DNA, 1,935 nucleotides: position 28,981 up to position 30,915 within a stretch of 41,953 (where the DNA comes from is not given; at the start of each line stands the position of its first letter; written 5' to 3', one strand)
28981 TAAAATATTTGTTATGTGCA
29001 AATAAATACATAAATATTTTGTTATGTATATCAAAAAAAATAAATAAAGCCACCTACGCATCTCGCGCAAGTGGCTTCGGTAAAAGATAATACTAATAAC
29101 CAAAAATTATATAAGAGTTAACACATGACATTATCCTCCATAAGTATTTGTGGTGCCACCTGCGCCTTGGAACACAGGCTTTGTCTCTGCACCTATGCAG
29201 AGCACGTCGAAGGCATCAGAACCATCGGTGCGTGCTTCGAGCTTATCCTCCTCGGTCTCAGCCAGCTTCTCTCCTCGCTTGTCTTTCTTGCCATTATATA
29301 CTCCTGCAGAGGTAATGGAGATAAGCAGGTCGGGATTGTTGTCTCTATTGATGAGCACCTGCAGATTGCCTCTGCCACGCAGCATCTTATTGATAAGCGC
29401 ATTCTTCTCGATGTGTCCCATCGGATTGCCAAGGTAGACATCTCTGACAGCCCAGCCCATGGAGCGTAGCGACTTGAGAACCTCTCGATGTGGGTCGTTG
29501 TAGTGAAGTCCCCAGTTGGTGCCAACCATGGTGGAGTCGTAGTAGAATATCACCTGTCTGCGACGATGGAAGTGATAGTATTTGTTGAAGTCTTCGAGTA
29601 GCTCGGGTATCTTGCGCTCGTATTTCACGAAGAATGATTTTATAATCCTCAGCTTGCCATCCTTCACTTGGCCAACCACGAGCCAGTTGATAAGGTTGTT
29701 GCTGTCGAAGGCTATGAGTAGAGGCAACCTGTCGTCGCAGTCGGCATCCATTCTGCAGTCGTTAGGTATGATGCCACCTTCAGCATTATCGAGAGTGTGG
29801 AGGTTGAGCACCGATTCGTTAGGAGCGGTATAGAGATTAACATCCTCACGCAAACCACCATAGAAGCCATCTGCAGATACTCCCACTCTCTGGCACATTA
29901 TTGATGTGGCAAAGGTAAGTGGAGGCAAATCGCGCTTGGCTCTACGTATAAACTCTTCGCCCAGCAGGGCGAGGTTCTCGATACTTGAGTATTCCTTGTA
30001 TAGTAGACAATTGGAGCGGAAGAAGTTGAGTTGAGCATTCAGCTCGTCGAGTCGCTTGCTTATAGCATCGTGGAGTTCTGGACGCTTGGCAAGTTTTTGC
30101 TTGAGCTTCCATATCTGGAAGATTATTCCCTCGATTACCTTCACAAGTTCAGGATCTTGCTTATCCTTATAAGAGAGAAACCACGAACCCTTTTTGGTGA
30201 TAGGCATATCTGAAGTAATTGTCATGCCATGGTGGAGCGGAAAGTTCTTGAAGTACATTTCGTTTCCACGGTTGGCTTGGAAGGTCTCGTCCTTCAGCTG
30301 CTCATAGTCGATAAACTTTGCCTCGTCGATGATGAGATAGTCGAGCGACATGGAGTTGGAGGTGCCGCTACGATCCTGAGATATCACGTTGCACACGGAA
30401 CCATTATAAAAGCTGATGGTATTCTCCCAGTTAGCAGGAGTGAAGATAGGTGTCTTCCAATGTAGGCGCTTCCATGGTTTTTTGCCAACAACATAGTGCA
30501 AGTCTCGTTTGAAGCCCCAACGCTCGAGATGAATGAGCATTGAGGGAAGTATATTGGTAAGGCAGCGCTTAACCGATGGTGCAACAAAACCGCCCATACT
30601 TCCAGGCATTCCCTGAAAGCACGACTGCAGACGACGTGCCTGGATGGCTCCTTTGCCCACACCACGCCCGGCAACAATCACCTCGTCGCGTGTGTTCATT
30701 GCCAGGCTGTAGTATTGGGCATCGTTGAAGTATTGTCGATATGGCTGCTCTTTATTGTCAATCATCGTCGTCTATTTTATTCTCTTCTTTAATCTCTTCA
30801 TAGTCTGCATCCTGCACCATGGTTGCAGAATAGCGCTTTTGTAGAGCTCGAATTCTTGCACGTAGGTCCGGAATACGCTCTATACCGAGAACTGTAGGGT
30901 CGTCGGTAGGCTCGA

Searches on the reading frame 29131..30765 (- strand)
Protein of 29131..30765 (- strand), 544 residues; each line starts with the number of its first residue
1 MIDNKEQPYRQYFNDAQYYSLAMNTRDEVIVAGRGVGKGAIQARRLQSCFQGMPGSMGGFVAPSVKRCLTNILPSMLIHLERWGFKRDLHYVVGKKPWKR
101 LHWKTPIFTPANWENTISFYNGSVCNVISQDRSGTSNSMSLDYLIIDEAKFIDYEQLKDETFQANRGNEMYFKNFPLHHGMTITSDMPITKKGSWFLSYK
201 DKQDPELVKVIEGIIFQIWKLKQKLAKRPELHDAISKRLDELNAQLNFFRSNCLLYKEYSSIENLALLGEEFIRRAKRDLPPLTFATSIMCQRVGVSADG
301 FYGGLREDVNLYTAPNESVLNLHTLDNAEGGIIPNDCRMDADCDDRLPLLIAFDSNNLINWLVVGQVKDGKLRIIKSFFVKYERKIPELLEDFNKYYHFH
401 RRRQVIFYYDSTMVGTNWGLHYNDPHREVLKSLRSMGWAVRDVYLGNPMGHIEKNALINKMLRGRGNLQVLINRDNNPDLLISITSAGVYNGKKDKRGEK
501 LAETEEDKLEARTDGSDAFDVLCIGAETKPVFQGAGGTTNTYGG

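Call 4: search_protein_families(library=pfam, proteins=[window:29131-30765:-], max_evalue=1)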
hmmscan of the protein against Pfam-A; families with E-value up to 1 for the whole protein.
window:29131-30765:- (544 aa): 1 family
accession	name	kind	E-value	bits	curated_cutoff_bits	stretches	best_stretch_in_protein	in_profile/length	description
PF04356.17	DUF489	-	0.12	12.9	26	1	214-250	80-116/192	Protein of unknown function (DUF489)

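Call 9: search_protein_families(library=phrogs, proteins=[window:29131-30765:-], max_evalue=0.01)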
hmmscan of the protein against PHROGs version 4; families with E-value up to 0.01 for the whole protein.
window:29131-30765:- (544 aa): 0 families

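Call 50: search_solved_structures(query=window:29131-30765:-, max_evalue=1)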
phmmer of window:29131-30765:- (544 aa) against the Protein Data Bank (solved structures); distinct sequences matched with E-value up to 1: 1.
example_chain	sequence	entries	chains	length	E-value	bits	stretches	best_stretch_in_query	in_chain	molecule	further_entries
1bjf_A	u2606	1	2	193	0.99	11.3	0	159-259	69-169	NEUROCALCIN DELTA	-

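Call 51: search_dna_similar(query=window:29131-30765:-, collection=phages, mode=protein, max_rows=8)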
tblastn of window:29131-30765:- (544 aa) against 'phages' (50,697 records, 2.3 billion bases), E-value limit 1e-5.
Records with a match: 41; places in all: 41; records where one place covers at least 80% of the query: 8.
Best place of each record, by identity: <60% 41.
By first word of the organism name: Flavobacterium 13; Porphyromonas 11; Cellulophaga 9; Bacteriophage 3; Microcystis 2; Polaribacter 2; Bacteroides 1.
By host as written in the record: Cellulophaga sp. HaHaR_3_176 9; - 3; Microcystis sp. 2; Polaribacter sp. AHE13PA 2; Flavobacterium sp. LMO6 2; Flavobacterium psychrophilum MH1 2; Flavobacterium psychrophilum T23 2; Flavobacterium psychrophilum A2 2; and 16 more.
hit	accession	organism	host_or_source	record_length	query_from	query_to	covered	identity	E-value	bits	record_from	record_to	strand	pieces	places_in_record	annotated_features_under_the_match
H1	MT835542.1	Bacteriophage sp.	human fecal samples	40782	11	525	95%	32.8%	1e-77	272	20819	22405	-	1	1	record has no annotation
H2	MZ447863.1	Microcystis phage Mea-Yong924-1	Microcystis sp.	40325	7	539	98%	29.6%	5e-64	232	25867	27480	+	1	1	terminase large subunit | hypothetical protein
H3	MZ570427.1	Microcystis phage Mae-Yong924-2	Microcystis sp.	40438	7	539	98%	29.6%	5e-64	232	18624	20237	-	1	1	terminase large subunit | hypothetical protein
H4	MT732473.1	Polaribacter phage Leef_1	Polaribacter sp. AHE13PA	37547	13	520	93%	28.4%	7e-41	164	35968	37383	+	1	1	hypothetical protein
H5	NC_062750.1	Polaribacter phage Leef_1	Polaribacter sp. AHE13PA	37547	13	520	93%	28.4%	7e-41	164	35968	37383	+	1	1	hypothetical protein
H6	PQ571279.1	Bacteroides phage BT-TP2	Bacteroides thetaiotaomicron BG12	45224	23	524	92%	24.0%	5e-22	106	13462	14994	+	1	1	terminase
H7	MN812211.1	Flavobacterium phage vB_FspS_laban6-1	Flavobacterium sp. LMO6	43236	26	522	91%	23.6%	4e-23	110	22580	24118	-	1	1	hypothetical protein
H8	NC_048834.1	Flavobacterium phage vB_FspS_laban6-1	Flavobacterium sp. LMO6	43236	26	522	91%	23.6%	4e-23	110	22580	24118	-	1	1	hypothetical protein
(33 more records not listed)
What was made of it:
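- Checked: The terL call is supported only by tblastn to annotated terminases (call 51).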
